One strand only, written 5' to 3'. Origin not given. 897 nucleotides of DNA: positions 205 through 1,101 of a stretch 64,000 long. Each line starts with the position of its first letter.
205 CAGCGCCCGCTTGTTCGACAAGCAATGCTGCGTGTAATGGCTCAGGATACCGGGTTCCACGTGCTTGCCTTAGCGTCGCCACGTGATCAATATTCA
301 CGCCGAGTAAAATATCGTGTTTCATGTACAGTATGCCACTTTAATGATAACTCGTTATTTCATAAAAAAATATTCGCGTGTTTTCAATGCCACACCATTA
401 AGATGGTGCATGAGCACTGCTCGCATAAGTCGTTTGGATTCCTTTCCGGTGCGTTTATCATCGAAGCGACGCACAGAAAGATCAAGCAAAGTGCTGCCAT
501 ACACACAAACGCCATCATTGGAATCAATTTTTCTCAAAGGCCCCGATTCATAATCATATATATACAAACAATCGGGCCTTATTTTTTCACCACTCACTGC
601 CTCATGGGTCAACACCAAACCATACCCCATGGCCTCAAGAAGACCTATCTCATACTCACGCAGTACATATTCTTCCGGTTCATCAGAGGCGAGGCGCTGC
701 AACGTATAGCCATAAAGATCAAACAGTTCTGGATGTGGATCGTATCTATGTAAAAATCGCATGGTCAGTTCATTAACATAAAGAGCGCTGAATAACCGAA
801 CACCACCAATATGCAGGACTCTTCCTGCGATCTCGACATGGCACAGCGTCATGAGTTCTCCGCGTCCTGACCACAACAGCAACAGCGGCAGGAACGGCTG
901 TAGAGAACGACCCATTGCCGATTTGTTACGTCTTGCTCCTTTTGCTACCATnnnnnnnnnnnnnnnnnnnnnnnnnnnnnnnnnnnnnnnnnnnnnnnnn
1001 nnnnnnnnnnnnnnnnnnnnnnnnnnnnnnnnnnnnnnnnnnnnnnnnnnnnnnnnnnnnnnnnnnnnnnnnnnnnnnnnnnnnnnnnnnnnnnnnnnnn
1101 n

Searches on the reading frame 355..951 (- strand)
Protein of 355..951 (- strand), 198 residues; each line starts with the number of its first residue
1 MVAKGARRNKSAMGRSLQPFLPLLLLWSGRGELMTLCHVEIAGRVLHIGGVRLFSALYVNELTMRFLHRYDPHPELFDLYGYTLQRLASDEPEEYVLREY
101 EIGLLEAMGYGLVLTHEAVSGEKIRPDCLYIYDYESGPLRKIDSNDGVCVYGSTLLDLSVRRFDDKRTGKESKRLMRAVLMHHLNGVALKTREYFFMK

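Call 39: find_encoding_contigs(protein=window:355-951:-, flank=10000, max_places=10)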
Protein window:355-951:- (198 aa): 6 contigs read that carry it; 2 places shown.
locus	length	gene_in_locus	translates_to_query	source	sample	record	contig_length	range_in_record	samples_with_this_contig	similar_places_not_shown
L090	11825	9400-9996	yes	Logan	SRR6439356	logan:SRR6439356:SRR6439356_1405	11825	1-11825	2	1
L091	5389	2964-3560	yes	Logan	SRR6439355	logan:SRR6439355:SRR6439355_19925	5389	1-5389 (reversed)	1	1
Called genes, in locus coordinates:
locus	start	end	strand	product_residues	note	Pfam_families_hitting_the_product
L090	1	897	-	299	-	?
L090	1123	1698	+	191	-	PF07638:Sigma70_ECF, PF04542:Sigma70_r2, PF08281:Sigma70_r4_2, PF04545:Sigma70_r4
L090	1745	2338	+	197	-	PF03872:RseA_N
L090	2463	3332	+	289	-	PF03888:MucB_RseB, PF17188:MucB_RseB_C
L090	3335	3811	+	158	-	PF04246:RseC_MucC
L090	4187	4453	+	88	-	PF05768:Glrx-like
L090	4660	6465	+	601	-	PF00009:GTP_EFTU, PF03144:GTP_EFTU_D2, PF00679:EFG_C, PF06421:LepA_C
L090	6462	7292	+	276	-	PF10502:Peptidase_S26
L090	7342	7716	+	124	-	PF16137:DUF4845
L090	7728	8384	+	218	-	PF14622:Ribonucleas_3_3, PF00636:Ribonuclease_3, PF00035:dsrm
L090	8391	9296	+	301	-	PF02421:FeoB_N, PF00350:Dynamin_N (weak), PF01926:MMR_HSR1, PF04548:AIG1 (weak), PF07650:KH_2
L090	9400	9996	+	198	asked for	PF11967:RecO_N (weak), PF02565:RecO_C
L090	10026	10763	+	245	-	PF03740:PdxJ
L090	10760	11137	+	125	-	PF01648:ACPS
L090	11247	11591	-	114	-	PF01627:Hpt (weak)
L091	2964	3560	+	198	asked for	PF11967:RecO_N (weak), PF02565:RecO_C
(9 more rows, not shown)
